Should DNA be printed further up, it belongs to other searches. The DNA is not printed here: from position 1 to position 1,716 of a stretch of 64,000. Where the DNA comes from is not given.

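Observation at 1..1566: Hidden TIR::STAND-NTPase (NLR-like) defence gene in an AT-rich island, absent from the ORF track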

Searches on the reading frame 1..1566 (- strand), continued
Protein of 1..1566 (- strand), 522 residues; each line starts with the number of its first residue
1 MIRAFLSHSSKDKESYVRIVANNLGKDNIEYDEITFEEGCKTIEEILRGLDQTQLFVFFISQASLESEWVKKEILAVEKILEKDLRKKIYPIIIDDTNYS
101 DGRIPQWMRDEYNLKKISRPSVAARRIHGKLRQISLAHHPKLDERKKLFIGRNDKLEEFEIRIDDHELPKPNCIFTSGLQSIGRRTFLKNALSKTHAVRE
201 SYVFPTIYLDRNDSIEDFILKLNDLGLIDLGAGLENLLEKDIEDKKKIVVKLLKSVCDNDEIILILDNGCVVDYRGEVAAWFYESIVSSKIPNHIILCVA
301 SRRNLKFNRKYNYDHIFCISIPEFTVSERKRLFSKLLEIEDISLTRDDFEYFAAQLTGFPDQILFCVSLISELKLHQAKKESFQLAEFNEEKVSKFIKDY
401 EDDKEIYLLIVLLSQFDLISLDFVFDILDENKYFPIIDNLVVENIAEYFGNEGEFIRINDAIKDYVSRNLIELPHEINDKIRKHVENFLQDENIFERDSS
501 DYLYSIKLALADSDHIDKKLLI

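Call 78: find_encoding_contigs(protein=P0080, flank=6000, max_places=4)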
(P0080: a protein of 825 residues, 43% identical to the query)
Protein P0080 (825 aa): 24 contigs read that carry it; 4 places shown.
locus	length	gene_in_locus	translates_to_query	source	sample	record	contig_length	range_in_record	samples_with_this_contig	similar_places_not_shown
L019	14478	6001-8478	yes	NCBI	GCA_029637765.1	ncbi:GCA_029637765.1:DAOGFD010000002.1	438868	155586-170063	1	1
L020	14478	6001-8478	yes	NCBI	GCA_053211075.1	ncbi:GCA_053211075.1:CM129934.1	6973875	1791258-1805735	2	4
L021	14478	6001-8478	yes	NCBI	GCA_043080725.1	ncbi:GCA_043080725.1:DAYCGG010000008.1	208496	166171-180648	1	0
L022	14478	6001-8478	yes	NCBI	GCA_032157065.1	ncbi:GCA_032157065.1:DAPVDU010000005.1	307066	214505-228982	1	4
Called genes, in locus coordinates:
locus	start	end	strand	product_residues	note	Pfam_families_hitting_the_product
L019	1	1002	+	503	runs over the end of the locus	-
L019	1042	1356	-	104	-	PF05284:DUF736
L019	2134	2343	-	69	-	-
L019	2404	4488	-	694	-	PF02195:ParB_N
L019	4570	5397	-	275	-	PF06067:DUF932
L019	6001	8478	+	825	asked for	PF13676:TIR_2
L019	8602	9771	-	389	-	PF17761:DUF1016_N, PF06250:YhcG_C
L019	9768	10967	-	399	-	PF13356:Arm-DNA-bind_3, PF14659:Phage_int_SAM_3, PF22022:Phage_int_M (weak), PF00589:Phage_integrase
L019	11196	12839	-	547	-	PF00118:Cpn60_TCP1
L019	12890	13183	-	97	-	PF00166:Cpn10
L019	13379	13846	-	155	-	PF04186:FxsA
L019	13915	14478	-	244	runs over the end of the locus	PF01243:PNPOx_N, PF13883:CREG_beta-barrel, PF10615:DUF2470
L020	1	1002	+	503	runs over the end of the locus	-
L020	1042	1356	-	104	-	PF05284:DUF736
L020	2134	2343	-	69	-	-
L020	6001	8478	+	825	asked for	PF13676:TIR_2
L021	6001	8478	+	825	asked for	PF13676:TIR_2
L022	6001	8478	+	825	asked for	PF13676:TIR_2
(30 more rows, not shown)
